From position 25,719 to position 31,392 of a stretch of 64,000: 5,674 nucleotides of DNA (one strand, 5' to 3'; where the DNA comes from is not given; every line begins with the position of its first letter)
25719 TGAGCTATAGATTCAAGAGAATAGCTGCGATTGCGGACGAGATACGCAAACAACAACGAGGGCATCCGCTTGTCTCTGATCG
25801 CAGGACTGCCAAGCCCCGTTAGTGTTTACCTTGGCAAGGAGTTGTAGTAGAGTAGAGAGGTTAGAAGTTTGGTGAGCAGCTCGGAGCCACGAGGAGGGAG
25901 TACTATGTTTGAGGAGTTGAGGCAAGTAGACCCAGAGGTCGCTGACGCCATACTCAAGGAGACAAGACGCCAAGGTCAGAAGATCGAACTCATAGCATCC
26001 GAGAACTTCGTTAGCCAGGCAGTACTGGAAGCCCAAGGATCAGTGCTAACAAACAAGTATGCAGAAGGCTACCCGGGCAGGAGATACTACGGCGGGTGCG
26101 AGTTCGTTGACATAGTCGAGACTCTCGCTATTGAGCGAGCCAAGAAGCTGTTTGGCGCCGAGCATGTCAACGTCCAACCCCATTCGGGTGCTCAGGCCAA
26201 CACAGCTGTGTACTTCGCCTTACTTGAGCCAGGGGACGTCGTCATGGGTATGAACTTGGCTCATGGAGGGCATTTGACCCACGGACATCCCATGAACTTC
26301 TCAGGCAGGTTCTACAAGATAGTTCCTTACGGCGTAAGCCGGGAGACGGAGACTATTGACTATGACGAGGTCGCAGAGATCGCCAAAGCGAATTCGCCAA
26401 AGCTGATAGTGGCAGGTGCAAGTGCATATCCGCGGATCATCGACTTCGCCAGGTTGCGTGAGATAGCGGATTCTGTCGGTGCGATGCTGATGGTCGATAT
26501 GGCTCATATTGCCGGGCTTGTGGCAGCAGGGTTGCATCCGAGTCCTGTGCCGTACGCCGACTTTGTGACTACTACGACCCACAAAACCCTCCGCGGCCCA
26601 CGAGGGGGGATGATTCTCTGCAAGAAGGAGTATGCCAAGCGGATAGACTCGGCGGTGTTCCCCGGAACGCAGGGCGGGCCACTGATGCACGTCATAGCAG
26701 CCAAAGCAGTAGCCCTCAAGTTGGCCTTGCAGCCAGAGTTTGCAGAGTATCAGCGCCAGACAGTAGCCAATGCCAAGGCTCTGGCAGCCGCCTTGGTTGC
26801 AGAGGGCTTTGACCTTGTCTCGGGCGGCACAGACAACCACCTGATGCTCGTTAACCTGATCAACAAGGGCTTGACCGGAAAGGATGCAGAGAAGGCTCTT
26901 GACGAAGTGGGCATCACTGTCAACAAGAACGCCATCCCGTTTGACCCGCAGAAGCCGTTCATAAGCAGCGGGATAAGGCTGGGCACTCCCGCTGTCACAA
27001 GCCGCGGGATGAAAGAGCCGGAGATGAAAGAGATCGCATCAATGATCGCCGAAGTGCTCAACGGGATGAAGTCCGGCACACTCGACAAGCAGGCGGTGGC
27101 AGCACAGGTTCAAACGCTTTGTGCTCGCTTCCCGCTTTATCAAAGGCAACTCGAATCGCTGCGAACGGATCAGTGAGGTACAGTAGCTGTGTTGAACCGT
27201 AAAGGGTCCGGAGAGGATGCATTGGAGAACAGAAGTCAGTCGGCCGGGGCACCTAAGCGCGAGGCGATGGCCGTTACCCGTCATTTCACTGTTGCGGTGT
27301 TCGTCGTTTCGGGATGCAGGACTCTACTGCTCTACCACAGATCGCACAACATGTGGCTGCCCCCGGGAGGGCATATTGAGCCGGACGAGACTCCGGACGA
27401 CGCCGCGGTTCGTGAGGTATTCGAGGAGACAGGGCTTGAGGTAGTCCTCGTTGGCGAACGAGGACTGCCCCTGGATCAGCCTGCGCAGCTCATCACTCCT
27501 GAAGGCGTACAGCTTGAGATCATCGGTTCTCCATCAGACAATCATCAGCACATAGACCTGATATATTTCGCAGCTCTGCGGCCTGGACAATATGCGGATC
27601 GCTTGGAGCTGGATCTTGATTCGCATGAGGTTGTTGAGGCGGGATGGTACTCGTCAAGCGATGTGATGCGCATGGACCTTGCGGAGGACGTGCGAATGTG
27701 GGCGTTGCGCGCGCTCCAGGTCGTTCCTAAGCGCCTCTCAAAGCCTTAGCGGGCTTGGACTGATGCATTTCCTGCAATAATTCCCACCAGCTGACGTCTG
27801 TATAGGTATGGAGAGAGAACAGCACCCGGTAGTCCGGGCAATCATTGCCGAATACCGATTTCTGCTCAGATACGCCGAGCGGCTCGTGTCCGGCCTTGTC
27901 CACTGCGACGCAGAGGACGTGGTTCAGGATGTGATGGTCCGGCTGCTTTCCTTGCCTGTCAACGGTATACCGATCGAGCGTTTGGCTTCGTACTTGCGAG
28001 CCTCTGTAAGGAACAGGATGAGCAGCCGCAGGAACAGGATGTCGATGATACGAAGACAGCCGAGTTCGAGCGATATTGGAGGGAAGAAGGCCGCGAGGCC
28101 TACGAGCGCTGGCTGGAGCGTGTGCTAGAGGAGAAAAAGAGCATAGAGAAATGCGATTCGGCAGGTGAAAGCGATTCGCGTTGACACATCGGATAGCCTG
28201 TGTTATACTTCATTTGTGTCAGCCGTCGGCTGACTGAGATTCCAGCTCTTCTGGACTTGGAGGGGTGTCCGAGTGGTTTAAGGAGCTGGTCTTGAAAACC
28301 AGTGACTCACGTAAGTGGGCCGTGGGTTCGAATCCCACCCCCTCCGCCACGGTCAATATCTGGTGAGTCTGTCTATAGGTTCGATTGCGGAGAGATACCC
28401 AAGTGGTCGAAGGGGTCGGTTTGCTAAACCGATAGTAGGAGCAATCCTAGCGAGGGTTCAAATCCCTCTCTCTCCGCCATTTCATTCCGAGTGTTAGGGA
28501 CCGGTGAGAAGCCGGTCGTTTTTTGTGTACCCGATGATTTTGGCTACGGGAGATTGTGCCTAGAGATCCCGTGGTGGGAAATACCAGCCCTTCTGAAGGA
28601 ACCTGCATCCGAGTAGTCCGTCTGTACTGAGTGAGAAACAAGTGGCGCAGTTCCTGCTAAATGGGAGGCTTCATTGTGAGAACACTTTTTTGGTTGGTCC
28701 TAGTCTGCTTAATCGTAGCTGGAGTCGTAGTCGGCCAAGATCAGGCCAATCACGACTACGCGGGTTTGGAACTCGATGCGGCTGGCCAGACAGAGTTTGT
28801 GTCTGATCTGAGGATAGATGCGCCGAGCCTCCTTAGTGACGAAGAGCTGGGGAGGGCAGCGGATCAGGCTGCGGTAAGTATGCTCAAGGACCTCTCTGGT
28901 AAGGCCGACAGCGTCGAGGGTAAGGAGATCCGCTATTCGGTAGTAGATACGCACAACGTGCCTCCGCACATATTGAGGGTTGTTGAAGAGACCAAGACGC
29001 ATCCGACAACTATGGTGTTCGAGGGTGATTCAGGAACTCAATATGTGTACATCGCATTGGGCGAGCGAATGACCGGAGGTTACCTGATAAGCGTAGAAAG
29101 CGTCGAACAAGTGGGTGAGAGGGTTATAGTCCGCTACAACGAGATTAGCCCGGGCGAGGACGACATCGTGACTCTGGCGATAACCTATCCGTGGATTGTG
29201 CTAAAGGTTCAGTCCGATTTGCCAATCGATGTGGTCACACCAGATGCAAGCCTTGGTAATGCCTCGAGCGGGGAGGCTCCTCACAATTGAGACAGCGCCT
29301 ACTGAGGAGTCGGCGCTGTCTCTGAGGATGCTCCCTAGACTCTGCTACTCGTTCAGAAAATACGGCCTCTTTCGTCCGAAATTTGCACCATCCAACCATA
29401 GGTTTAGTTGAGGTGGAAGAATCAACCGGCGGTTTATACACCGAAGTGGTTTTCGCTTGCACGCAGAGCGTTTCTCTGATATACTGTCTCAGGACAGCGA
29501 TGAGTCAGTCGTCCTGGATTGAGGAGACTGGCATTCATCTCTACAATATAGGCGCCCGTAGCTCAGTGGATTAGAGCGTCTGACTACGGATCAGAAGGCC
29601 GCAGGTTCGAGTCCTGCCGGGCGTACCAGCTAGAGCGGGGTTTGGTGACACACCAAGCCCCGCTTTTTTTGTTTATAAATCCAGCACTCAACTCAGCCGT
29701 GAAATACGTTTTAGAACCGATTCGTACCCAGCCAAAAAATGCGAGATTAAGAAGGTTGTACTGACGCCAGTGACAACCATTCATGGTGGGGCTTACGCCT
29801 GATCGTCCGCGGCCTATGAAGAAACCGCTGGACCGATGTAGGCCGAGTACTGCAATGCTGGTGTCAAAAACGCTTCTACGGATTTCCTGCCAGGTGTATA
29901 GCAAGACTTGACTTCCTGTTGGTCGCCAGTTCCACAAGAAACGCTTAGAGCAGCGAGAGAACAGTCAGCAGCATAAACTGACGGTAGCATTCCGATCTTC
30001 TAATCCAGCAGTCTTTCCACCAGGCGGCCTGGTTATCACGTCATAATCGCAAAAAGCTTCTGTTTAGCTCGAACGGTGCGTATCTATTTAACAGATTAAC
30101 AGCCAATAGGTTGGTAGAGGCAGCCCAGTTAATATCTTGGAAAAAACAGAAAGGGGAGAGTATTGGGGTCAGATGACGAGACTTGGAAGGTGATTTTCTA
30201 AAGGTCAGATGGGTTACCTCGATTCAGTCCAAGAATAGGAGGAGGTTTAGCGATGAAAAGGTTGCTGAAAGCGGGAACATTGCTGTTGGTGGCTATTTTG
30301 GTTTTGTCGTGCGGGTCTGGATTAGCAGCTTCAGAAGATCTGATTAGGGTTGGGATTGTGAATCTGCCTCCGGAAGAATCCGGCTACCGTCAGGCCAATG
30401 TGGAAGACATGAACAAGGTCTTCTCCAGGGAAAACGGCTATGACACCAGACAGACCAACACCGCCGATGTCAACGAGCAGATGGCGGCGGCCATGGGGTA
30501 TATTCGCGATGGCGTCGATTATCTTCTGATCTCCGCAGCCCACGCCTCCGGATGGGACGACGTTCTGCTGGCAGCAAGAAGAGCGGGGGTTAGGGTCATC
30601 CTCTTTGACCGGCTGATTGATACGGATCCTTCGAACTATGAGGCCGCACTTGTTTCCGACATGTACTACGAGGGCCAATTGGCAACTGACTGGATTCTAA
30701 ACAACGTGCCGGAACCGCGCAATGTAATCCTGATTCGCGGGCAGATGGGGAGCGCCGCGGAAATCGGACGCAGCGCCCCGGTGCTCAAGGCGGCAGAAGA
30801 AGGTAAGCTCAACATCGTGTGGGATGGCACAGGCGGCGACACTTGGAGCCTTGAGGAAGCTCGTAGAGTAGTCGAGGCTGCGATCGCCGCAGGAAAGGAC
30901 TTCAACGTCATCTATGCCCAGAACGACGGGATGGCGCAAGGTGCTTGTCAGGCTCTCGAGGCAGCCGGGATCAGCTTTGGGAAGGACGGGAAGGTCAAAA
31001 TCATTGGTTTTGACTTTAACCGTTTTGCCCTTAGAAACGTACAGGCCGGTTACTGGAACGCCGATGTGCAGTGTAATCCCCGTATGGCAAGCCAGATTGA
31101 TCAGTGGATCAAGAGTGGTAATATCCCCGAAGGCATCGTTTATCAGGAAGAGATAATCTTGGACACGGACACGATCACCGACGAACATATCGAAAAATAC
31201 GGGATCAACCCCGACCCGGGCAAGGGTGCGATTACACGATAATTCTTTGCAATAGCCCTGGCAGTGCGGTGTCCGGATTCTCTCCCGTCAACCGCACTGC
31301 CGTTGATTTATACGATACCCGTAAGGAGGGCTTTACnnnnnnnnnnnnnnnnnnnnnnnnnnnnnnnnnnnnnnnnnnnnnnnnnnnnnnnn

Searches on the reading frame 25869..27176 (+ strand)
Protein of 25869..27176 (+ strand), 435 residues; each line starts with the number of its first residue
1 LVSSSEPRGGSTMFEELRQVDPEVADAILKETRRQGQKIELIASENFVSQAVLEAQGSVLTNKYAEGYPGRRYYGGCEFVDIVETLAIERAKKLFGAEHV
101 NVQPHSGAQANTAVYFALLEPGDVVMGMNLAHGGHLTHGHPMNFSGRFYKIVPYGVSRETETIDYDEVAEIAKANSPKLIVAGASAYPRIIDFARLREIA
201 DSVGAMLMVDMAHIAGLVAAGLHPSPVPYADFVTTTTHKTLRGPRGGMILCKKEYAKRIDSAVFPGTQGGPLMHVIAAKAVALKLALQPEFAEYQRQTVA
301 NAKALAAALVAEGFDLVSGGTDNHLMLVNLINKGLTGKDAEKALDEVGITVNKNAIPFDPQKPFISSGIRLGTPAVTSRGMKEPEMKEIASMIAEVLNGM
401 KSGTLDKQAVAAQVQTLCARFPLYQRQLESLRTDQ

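Call 7: search_protein_families(library=pfam, proteins=[window:25869-27176:+], max_evalue=0.01)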
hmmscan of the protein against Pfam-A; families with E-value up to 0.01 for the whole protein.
window:25869-27176:+ (435 aa): 5 families
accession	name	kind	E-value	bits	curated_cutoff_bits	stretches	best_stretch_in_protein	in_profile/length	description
PF00464.25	SHMT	-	1.1e-179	597.6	27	1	17-393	1-399/399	Serine hydroxymethyltransferase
PF00155.27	Aminotran_1_2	-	2.4e-09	37.3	19.7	1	89-357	49-336/361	Aminotransferase class I and II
PF01212.27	Beta_elim_lyase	-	4e-06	26.8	27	1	89-319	39-240/288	Beta-eliminating lyase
PF01053.26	Cys_Met_Meta_PP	-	0.0065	15.5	27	1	93-248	63-210/381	Cys/Met metabolism PLP-dependent enzyme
PF00266.25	Aminotran_5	-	0.0095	15.4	21.5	0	160-264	124-226/371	Aminotransferase class-V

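Call 8: search_protein_families(library=ncbifam, proteins=[window:25869-27176:+], max_evalue=0.01)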
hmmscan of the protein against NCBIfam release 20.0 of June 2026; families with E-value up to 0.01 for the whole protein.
window:25869-27176:+ (435 aa): 18 families
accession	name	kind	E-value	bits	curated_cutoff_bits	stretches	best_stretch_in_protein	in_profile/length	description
NF000586.1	PRK00011.1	subfamily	1.9e-200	665.8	335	1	21-424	1-404/404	serine hydroxymethyltransferase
NF010094.0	PRK13580.1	equivalog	2.4e-154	514.6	735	2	124-410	170-458/496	glycine hydroxymethyltransferase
TIGR04506.1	F_threo_transal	equivalog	6.5e-34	117.7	650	1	25-418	7-398/609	fluorothreonine transaldolase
NF005394.0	PRK06939.1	equivalog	1.1e-08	34.3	460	1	105-358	109-359/397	glycine C-acetyltransferase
TIGR00858.1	bioF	equivalog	4.6e-07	28.9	426.45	1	105-258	88-240/365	8-amino-7-oxononanoate synthase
TIGR01822.1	2am3keto_CoA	equivalog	6.9e-07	28.5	493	1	106-357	106-354/393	glycine C-acetyltransferase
TIGR03576.1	pyridox_MJ0158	hypoth_equivalog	2.2e-05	23.8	304.45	1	163-263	123-228/346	TIGR03576 family pyridoxal phosphate-dependent enzyme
NF047599.1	SerpalmtaseBetaP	equivalog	2.9e-05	22.9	500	1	169-360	167-360/394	serine palmitoyltransferase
TIGR01977.1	am_tr_V_EF2568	hypoth_equivalog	5e-05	22.5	377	1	157-257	119-217/376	cysteine desulfurase family protein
TIGR01325.1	O_suc_HS_sulf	equivalog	8.5e-05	21.3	510.05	1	89-262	61-226/380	O-succinylhomoserine sulfhydrylase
TIGR01825.1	gly_Cac_T_rel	subfamily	0.00025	19.8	535.4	1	95-317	90-309/385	BioF/Kbl family PLP-dependent acyltransferase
NF005047.0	PRK06460.1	equivalog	0.00038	19.4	501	1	68-243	31-195/376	hypothetical protein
NF006450.0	PRK08776.1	equivalog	0.00072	18.4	730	1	105-243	82-210/405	O-succinylhomoserine (thiol)-lyase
NF006463.0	PRK08861.1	equivalog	0.0011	17.9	670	1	169-254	131-217/388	O-succinylhomoserine (thiol)-lyase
NF047600.1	SerpalmtaseCFB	equivalog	0.0037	16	640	1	53-219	63-218/395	serine palmitoyltransferase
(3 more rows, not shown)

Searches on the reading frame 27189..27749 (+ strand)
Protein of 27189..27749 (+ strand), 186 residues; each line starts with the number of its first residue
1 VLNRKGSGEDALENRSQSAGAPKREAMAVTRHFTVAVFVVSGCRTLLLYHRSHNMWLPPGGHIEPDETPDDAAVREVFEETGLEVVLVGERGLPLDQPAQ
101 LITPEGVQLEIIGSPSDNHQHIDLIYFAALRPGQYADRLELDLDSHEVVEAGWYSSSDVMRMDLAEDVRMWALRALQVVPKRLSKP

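Call 7: search_protein_families(library=pfam, proteins=[window:27189-27749:+], max_evalue=0.01)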
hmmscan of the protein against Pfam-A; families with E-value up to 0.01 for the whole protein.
window:27189-27749:+ (186 aa): 1 family
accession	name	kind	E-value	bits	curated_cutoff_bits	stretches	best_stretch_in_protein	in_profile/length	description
PF00293.34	NUDIX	-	9.4e-18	65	21.1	1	31-166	2-125/134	NUDIX domain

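Call 8: search_protein_families(library=ncbifam, proteins=[window:27189-27749:+], max_evalue=0.01)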
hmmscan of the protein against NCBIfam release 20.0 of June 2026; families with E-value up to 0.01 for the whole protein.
window:27189-27749:+ (186 aa): 18 families
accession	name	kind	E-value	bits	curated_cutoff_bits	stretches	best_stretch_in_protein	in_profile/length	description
NF041652.1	Nud_hyd_Dein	equivalog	3.7e-10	40.2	200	1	51-88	40-77/152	Nudix hydrolase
TIGR02705.1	nudix_YtkD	equivalog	7.7e-07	28.8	154.4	1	38-85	30-76/156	RNA deprotection pyrophosphohydrolase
NF008044.0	PRK10776.1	equivalog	1.2e-06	28.4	148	1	53-86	30-63/130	8-oxo-dGTP diphosphatase MutT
NF001938.0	PRK00714.1-5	equivalog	1.4e-05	24.5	116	1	50-86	41-77/172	RNA pyrophosphohydrolase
NF003787.0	PRK05379.1-4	equivalog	2.2e-05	23.6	449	1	32-85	208-264/346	bifunctional nicotinamide-nucleotide adenylyltransferase/Nudix hydroxylase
TIGR00586.1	mutt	equivalog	2.3e-05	24.4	97.9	1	54-85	32-63/129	8-oxo-dGTP diphosphatase MutT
NF006530.0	PRK08999.1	equivalog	2.6e-05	23.4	245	1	53-85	32-64/315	Nudix family hydrolase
NF006961.0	PRK09438.1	equivalog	3.9e-05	23.1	103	1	44-86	20-64/151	dihydroneopterin triphosphate diphosphatase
NF001299.0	PRK00241.1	equivalog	9.5e-05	22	158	0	37-85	140-190/263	NAD(+) diphosphatase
NF003785.0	PRK05379.1-1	equivalog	0.00015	21.1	418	1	34-85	205-259/347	bifunctional nicotinamide-nucleotide adenylyltransferase/Nudix hydroxylase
NF001937.0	PRK00714.1-4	equivalog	0.0002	21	139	1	45-85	21-62/161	RNA pyrophosphohydrolase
NF052459.1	OxoGTPPhMutT1Mycb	equivalog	0.00025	20.3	475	1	50-87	24-62/292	8-oxo-(d)GTP phosphatase MutT1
NF003788.0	PRK05379.1-5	equivalog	0.00043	19.7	354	1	32-87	214-271/351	bifunctional nicotinamide-nucleotide adenylyltransferase/Nudix hydroxylase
NF007834.0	PRK10546.1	equivalog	0.00064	19.5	156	1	54-86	30-62/135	pyrimidine (deoxy)nucleoside triphosphate diphosphatase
NF003786.0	PRK05379.1-2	equivalog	0.00075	18.8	397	1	33-85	219-274/354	bifunctional nicotinamide-nucleotide adenylyltransferase/Nudix hydroxylase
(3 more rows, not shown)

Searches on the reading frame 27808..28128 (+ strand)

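Call 7: search_protein_families(library=pfam, proteins=[window:27808-28128:+], max_evalue=0.01)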
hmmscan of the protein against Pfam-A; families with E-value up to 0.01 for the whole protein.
window:27808-28128:+ (106 aa): 1 family
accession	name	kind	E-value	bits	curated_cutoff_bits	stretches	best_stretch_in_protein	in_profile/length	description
PF04542.20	Sigma70_r2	-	4e-06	27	24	1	15-75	5-65/71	Sigma-70 region 2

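Call 8: search_protein_families(library=ncbifam, proteins=[window:27808-28128:+], max_evalue=0.01)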
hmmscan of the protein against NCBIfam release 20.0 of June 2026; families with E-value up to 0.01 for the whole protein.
window:27808-28128:+ (106 aa): 7 families
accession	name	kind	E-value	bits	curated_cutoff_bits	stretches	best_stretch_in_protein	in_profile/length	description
NF005448.0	PRK07037.1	equivalog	4.8e-07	29.5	190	1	3-79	9-82/186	RNA polymerase factor sigma-70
TIGR02985.1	Sig70_bacteroi1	subfamily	6.9e-06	26.4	126.4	1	16-78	11-71/162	RNA polymerase sigma-70 factor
TIGR02937.1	sigma70-ECF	superfamily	1.3e-05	24.9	42.9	1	16-79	11-72/165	sigma-70 family RNA polymerase sigma factor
NF058625.1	sigma_PG0214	equivalog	0.00093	18.9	130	1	19-74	17-70/170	GFO_1088 family ECF-type sigma factor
NF007214.0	PRK09636.1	subfamily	0.0014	17.9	271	1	18-70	16-64/293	RNA polymerase sigma factor SigJ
NF007213.0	PRK09635.1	equivalog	0.0048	16.1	317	1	5-84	4-78/290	RNA polymerase sigma factor SigI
TIGR02983.1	SigE-fam_strep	subfamily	0.0061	16.5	141.55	1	14-79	14-78/162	SigE family RNA polymerase sigma factor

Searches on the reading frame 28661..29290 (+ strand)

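Call 7: search_protein_families(library=pfam, proteins=[window:28661-29290:+], max_evalue=0.01)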
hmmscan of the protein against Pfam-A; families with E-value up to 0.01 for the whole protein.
window:28661-29290:+ (209 aa): 1 family
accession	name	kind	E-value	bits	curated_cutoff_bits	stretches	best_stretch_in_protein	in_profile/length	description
PF14343.11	PrcB_C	-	1.1e-15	58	24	1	128-183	2-55/56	PrcB C-terminal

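Call 8: search_protein_families(library=ncbifam, proteins=[window:28661-29290:+], max_evalue=0.01)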
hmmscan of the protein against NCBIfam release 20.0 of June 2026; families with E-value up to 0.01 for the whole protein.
window:28661-29290:+ (209 aa): 1 family
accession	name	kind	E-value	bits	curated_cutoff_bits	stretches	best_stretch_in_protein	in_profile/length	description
NF033596.1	denti_PrcB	equivalog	3.5e-09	36.8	125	1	128-186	111-169/176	dentilisin complex subunit PrcB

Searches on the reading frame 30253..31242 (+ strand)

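Call 7: search_protein_families(library=pfam, proteins=[window:30253-31242:+], max_evalue=0.01)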
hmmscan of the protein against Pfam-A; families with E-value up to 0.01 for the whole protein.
window:30253-31242:+ (329 aa): 3 families
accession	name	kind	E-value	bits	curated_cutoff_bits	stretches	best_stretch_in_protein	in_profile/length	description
PF13407.12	Peripla_BP_4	-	2.3e-32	113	35.1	1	43-278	10-241/258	Periplasmic binding protein domain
PF00532.27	Peripla_BP_1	-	5.3e-06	26.6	22.2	1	61-243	30-210/281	Periplasmic binding proteins and sugar binding domain of LacI family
PF13377.12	Peripla_BP_3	-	0.00085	19.9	26.5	1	157-254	11-111/167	Periplasmic binding protein-like domain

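Call 8: search_protein_families(library=ncbifam, proteins=[window:30253-31242:+], max_evalue=0.01)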
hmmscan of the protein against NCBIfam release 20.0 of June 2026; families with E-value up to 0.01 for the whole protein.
window:30253-31242:+ (329 aa): 11 families
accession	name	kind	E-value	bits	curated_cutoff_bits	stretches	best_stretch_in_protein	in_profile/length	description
NF041827.1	YtfQ_transport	equivalog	5.3e-36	124.2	510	1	11-311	7-311/320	galactofuranose ABC transporter, galactofuranose-binding protein YtfQ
TIGR02634.1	xylF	equivalog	1.6e-18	67.3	389.55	1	67-267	34-231/302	D-xylose ABC transporter substrate-binding protein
NF007680.0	PRK10355.1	equivalog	1.1e-16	61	504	1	67-266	61-257/331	D-xylose ABC transporter substrate-binding protein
NF007936.0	PRK10653.1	equivalog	1.8e-16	60.4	337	1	84-279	79-265/295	ribose ABC transporter substrate-binding protein RbsB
NF040907.2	ChvE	equivalog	4e-11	42.7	460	1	38-126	5-93/324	multiple monosaccharide ABC transporter substrate-binding protein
NF007254.0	PRK09701.1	equivalog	3.2e-10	39.7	335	1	108-278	103-274/311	D-allose transporter substrate-binding protein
NF007979.0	PRK10703.1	equivalog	9.2e-06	25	501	1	62-256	89-277/341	HTH-type transcriptional repressor PurR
NF007743.0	PRK10423.1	equivalog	0.00013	21.2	531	1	60-254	87-274/330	ribose operon transcriptional repressor RbsR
NF007075.0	PRK09526.1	subfamily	0.00048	19.1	340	1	123-254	151-276/358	LacI family DNA-binding transcriptional regulator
NF011924.1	PRK15395.1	equivalog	0.00083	18.5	420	1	159-266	167-271/329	galactose/glucose ABC transporter substrate-binding protein MglB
NF008002.0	PRK10727.1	equivalog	0.0064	15.6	557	0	210-254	231-273/341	HTH-type transcriptional regulator GalR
